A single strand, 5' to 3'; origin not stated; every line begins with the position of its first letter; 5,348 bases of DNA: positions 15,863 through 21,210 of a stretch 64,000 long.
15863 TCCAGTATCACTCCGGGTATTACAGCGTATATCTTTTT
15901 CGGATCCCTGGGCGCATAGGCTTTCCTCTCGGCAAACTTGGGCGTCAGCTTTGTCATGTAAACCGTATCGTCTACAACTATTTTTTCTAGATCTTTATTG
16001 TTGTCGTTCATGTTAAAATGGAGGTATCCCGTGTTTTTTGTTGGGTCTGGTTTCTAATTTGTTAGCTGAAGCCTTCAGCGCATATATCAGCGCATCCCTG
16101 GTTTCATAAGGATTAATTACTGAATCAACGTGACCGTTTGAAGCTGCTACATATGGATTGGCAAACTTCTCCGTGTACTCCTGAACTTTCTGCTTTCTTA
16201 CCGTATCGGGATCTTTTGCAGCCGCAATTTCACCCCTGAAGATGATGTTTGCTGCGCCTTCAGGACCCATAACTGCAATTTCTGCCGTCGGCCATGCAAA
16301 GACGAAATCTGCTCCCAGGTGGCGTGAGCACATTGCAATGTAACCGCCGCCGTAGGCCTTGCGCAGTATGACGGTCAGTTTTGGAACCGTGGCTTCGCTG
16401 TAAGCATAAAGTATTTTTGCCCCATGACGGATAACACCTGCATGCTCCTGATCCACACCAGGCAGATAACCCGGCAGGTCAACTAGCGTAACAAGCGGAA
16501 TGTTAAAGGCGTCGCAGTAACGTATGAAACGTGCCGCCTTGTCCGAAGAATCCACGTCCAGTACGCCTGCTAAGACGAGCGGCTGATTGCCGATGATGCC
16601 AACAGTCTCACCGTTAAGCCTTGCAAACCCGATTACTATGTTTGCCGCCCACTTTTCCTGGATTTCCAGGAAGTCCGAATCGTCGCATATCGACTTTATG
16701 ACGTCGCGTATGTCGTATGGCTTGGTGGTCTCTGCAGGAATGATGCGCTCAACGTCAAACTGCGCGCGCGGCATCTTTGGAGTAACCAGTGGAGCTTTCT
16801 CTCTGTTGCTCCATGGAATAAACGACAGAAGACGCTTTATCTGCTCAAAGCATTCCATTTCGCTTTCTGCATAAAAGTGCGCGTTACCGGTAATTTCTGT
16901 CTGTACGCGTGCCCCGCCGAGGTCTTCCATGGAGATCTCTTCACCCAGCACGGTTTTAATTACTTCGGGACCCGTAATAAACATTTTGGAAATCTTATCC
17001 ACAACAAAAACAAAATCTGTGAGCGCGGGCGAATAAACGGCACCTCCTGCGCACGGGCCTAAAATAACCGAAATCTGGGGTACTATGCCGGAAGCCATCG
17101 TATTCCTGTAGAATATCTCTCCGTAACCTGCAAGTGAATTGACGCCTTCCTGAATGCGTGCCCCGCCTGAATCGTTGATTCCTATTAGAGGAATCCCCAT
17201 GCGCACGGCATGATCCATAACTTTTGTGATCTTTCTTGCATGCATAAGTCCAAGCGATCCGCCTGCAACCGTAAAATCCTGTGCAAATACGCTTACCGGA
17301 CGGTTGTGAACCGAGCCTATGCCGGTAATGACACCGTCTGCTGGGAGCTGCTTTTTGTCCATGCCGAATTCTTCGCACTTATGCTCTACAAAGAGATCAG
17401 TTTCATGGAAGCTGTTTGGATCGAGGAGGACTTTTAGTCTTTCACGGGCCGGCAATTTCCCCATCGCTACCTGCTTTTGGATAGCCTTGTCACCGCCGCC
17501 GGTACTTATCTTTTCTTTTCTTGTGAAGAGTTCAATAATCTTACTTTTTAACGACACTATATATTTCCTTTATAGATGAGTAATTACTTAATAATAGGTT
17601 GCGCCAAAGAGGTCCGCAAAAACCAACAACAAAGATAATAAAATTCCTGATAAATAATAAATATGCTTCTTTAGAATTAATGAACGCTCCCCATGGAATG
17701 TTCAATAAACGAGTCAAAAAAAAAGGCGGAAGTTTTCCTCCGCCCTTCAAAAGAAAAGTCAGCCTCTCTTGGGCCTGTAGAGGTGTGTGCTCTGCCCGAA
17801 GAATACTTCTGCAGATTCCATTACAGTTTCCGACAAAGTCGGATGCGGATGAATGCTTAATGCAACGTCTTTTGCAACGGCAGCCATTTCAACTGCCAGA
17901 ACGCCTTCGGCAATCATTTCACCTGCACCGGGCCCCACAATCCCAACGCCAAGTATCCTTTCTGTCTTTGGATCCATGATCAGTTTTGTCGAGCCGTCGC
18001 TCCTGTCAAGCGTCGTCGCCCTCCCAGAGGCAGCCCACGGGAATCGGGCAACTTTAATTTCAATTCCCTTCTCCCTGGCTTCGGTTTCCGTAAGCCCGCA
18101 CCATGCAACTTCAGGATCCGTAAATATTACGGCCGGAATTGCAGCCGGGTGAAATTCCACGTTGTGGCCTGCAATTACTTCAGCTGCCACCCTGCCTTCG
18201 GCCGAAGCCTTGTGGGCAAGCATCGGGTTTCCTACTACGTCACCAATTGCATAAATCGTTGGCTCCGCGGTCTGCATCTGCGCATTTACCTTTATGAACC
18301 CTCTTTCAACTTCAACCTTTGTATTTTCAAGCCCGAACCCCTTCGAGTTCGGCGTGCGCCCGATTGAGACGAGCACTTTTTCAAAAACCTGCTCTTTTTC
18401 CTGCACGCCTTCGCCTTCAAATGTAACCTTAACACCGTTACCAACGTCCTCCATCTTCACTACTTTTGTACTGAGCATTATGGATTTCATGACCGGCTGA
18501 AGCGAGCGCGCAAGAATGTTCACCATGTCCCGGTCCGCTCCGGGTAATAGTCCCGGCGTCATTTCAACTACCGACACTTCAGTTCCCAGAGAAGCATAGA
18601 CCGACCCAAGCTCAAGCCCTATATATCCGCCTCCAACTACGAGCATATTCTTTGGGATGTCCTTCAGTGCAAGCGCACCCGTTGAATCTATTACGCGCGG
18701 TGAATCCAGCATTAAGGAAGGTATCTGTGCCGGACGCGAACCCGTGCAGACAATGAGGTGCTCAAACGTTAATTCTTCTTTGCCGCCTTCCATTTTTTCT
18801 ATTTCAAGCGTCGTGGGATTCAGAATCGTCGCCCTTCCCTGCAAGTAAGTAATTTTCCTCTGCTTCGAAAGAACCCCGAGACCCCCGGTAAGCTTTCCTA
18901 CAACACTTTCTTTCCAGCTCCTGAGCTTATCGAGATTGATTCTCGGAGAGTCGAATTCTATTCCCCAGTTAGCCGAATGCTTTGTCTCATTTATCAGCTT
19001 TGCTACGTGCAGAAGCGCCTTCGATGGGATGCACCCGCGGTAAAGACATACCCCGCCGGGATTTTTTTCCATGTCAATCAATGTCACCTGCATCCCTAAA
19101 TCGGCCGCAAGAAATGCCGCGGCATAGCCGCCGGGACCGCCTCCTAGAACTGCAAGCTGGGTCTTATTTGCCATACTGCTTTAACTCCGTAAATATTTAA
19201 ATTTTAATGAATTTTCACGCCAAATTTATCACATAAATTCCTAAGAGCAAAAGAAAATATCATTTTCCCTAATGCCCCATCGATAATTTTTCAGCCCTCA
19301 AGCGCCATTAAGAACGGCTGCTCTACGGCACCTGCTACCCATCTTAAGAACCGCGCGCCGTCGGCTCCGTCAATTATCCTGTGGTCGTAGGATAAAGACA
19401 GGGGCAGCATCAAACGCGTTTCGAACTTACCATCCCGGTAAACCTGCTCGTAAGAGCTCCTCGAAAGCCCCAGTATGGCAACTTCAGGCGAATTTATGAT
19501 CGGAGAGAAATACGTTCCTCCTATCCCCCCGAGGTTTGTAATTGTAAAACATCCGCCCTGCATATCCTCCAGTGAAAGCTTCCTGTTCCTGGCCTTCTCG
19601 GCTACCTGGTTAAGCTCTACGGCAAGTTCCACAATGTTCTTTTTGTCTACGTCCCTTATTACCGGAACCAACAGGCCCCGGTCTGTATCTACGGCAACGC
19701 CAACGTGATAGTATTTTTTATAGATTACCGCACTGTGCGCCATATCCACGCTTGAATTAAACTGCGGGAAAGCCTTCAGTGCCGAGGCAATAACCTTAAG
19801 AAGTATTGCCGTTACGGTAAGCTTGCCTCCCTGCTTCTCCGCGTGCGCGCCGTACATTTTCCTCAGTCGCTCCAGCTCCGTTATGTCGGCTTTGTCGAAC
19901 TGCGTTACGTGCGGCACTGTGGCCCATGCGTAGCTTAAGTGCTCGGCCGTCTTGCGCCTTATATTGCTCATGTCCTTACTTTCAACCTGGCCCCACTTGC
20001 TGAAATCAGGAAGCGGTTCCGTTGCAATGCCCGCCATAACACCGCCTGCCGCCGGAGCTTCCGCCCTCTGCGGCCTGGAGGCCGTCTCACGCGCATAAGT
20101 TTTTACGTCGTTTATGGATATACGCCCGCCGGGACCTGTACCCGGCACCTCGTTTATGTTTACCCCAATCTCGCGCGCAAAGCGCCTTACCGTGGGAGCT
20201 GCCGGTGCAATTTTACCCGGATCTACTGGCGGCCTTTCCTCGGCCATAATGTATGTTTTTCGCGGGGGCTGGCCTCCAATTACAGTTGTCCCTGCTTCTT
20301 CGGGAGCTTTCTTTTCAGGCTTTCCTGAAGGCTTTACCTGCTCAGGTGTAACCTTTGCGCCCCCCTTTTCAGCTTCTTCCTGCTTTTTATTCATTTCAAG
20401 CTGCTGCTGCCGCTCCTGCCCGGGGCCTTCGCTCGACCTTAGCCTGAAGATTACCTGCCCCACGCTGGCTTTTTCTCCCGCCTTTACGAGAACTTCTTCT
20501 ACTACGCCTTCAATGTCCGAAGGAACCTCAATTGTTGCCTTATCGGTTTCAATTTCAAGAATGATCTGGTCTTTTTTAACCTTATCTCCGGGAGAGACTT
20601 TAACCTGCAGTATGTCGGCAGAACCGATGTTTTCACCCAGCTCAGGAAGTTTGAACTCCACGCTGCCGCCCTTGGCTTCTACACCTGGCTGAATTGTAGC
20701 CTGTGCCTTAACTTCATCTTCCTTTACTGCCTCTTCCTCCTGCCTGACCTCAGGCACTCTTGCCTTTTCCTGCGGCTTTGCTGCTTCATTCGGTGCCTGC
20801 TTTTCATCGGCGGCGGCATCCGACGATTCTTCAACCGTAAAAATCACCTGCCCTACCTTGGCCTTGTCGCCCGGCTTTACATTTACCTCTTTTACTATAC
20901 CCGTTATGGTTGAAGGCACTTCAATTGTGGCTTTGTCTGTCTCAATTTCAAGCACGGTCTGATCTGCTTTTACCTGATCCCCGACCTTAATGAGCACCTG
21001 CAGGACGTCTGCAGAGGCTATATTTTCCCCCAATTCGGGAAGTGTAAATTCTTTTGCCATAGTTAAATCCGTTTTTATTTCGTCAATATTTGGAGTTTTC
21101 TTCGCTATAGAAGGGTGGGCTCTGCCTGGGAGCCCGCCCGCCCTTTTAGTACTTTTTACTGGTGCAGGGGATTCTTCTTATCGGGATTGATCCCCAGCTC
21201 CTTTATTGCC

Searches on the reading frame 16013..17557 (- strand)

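Call 39: search_protein_families(library=pfam, proteins=[window:16013-17557:-], max_evalue=0.0001)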
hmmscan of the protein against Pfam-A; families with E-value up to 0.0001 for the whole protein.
window:16013-17557:- (514 aa): 2 families
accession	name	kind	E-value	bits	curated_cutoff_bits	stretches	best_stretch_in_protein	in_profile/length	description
PF01039.27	Carboxyl_trans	-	4.1e-192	639.6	22.3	1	29-510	2-491/493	Carboxyl transferase domain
PF03255.19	ACCA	-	5.5e-18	65.6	23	1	282-446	67-237/310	Acetyl co-enzyme A carboxylase carboxyltransferase-like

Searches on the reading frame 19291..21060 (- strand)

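Call 39: search_protein_families(library=pfam, proteins=[window:19291-21060:-], max_evalue=0.0001)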
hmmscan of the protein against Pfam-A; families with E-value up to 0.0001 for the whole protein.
window:19291-21060:- (589 aa): 6 families
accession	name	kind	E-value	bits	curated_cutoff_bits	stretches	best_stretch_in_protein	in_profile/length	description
PF00198.28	2-oxoacid_dh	-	5.2e-84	281.7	23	1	359-586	4-231/232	2-oxoacid dehydrogenases acyltransferase (catalytic domain)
PF00364.28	Biotin_lipoyl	-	7.5e-41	138.3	22.1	2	135-207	2-73/73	Biotin-requiring enzyme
PF13533.13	Biotin_lipoyl_2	-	3.1e-14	52.8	29.8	0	53-76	8-31/32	Biotin-lipoyl like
PF02817.22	E3_binding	-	2e-11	44.3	23.7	1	286-319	2-35/36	e3 binding domain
PF01597.25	GCV_H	-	2.1e-07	31.3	22.2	0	23-66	38-81/122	Glycine cleavage H-protein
PF16576.10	HlyD_D23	-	2.5e-05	24.1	30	0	42-80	105-143/214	Barrel-sandwich domain of CusB or HlyD membrane-fusion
